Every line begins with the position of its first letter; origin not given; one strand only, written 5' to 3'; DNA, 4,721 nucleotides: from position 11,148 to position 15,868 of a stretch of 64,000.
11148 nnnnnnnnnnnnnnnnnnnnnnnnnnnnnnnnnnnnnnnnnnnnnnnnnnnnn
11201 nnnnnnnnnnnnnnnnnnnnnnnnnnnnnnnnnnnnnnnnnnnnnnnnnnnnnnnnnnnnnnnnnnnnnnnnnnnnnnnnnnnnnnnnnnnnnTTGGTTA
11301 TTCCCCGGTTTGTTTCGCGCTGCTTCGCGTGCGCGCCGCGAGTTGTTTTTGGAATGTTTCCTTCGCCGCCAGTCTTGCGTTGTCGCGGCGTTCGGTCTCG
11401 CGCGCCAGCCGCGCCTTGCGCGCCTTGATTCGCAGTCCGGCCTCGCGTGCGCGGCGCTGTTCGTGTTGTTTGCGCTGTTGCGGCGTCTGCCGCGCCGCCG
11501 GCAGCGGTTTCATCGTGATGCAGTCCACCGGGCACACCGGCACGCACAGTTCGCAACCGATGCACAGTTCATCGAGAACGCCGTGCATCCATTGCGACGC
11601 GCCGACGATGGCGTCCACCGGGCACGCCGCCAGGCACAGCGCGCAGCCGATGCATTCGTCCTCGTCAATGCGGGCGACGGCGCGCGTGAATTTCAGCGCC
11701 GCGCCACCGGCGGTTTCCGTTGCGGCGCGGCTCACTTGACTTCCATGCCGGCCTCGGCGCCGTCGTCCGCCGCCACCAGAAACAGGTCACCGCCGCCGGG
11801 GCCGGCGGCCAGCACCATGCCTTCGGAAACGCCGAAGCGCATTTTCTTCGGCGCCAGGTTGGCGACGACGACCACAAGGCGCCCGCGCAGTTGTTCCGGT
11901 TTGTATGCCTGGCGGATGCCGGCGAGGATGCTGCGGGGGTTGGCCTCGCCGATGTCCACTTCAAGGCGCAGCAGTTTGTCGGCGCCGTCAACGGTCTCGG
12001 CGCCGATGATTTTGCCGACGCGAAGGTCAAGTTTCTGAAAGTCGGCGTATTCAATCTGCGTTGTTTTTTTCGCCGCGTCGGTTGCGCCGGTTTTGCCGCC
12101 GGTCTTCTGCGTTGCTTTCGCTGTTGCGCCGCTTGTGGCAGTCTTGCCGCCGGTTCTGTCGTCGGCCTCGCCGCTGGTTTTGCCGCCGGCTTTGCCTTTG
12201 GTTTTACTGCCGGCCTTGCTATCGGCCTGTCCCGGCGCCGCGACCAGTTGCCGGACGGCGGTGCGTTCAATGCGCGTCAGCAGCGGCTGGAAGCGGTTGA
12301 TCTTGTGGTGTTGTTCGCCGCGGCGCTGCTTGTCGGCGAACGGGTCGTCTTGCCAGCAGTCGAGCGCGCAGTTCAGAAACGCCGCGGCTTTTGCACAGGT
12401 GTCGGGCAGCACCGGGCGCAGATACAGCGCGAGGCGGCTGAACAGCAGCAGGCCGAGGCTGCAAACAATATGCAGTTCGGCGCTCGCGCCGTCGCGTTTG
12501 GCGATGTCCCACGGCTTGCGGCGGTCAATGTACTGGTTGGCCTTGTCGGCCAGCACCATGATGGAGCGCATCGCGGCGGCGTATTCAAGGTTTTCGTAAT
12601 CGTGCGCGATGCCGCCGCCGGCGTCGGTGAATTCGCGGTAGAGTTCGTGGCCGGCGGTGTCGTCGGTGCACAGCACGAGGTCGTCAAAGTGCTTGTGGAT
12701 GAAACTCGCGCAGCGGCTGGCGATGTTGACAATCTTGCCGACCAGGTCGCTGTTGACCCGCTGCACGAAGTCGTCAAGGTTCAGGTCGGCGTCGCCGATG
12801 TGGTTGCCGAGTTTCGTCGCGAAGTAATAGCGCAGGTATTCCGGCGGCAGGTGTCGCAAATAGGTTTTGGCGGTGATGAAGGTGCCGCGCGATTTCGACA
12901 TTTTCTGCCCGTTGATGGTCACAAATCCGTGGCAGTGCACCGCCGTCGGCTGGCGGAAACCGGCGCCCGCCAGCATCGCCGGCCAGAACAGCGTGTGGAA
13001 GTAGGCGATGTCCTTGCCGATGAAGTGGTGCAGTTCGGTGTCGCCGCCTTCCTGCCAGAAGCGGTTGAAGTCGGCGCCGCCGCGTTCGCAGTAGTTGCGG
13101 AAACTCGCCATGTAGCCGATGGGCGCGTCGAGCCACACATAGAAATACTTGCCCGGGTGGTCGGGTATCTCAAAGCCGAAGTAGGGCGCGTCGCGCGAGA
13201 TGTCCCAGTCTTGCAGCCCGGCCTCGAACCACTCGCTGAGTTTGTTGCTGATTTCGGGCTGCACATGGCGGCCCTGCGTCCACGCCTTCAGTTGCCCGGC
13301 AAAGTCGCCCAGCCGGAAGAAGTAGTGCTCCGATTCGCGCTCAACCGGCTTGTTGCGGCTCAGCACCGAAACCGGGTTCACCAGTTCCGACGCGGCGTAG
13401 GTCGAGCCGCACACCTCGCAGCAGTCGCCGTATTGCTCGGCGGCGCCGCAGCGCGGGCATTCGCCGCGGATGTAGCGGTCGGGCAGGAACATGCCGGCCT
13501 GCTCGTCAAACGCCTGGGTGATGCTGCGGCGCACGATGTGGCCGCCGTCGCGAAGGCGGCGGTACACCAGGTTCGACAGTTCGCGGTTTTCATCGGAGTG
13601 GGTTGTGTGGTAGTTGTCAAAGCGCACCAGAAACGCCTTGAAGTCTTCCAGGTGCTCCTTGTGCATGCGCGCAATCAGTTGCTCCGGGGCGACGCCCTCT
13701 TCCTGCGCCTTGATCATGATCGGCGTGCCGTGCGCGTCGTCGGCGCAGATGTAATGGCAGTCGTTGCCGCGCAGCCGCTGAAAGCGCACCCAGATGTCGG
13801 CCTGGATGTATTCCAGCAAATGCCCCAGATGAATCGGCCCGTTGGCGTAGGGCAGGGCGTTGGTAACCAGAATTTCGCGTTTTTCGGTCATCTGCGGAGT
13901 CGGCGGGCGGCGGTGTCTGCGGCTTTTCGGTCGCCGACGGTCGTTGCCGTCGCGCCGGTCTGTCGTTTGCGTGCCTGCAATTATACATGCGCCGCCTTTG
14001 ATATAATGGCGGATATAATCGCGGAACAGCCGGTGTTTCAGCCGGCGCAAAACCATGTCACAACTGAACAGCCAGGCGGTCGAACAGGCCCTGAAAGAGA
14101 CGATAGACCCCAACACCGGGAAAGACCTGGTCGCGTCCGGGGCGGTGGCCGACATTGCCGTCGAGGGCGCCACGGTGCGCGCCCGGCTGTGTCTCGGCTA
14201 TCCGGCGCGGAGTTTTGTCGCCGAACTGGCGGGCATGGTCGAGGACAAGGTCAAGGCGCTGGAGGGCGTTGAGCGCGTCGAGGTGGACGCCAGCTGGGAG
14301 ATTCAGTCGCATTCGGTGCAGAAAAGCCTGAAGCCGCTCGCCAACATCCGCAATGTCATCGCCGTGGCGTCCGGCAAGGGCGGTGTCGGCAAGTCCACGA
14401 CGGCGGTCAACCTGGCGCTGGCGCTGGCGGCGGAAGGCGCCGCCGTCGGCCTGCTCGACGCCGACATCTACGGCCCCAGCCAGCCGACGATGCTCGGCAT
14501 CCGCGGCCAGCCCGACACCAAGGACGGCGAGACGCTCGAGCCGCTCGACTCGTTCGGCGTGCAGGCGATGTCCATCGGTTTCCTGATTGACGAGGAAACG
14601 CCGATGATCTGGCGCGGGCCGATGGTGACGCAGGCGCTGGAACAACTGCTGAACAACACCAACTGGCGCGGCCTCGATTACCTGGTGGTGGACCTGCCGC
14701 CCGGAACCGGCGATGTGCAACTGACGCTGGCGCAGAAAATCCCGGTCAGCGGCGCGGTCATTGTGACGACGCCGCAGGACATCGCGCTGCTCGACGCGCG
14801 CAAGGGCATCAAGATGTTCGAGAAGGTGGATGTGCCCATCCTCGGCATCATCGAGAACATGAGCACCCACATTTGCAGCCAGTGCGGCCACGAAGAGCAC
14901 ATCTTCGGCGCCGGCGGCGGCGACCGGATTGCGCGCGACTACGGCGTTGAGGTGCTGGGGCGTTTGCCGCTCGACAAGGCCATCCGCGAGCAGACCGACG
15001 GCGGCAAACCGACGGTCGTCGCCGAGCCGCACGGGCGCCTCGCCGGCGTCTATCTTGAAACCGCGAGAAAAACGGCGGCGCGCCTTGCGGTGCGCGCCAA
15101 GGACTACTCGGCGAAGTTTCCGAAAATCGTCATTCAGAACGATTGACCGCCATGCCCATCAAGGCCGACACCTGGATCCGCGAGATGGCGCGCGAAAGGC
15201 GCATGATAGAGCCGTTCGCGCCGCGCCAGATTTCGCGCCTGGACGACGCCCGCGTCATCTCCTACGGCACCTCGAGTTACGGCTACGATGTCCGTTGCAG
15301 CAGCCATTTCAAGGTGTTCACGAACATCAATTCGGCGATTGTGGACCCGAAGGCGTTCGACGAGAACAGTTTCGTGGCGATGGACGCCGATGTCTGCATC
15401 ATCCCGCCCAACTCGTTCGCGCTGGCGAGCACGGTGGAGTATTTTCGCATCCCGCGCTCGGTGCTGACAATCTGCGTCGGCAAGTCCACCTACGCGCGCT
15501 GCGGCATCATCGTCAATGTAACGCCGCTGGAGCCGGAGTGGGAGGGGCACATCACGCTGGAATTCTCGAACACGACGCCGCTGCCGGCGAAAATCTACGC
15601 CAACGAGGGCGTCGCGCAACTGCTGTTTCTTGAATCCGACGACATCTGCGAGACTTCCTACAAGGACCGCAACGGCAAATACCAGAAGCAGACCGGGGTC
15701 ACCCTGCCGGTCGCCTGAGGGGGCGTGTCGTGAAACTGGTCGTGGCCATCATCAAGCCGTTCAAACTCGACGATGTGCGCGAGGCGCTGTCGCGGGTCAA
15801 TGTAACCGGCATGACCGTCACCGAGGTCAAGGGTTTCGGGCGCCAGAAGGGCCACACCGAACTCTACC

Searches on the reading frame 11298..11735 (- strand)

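Call 38: search_protein_families(library=pfam, proteins=[window:11298-11735:-], max_evalue=0.0001)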
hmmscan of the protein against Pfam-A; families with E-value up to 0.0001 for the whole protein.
window:11298-11735:- (145 aa): 13 families
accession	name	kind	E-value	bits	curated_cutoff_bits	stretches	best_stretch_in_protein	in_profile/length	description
PF14697.11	Fer4_21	-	7e-19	68.2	35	1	21-75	1-59/59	4Fe-4S dicluster domain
PF00037.32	Fer4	-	1.9e-14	53.2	21.1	2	22-43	2-23/24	4Fe-4S binding domain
PF12838.12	Fer4_7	-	2.2e-12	47.7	27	2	58-82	2-26/52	4Fe-4S dicluster domain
PF25160.1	LdpA_Fe-S-bd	-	5.7e-10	39.3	27.6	1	51-76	21-46/49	LdpA Fe-S cluster-binding domain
PF12797.12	Fer4_2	-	2.5e-09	36.9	24.5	1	22-40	4-22/22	4Fe-4S binding domain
PF13237.11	Fer4_10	-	2.6e-09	37.3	25.5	1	22-69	3-53/53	4Fe-4S dicluster domain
PF12837.12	Fer4_6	-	3.8e-09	36.5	25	1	20-43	1-24/24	4Fe-4S binding domain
PF13187.11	Fer4_9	-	7.8e-09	35.9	27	1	27-73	1-52/52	4Fe-4S dicluster domain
PF13484.11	Fer4_16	-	1.5e-08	35.7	30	0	58-98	2-42/66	4Fe-4S double cluster binding domain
PF12800.12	Fer4_4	-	4.2e-08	33.3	24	0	56-70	2-16/17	4Fe-4S binding domain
PF13183.11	Fer4_8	-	1.5e-06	29.1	27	0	57-98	4-35/68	4Fe-4S dicluster domain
PF13534.11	Fer4_17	-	5.8e-05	24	22.2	0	27-40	45-58/61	4Fe-4S dicluster domain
PF12798.12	Fer4_3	-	9.9e-05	23.3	27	0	28-42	1-15/15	4Fe-4S binding domain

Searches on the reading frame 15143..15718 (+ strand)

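Call 8: search_protein_families(library=ncbifam, proteins=[window:15143-15718:+], max_evalue=0.01)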
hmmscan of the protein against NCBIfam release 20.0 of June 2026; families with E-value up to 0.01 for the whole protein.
window:15143-15718:+ (191 aa): 2 families
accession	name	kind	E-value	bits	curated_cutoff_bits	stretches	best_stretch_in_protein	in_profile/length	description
TIGR02274.1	dCTP_deam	equivalog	1.2e-48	165.2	92.8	1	7-189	3-178/180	dCTP deaminase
NF002598.0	PRK02253.1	equivalog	0.00013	21.5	130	1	68-182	54-163/167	deoxyuridine 5'-triphosphate nucleotidohydrolase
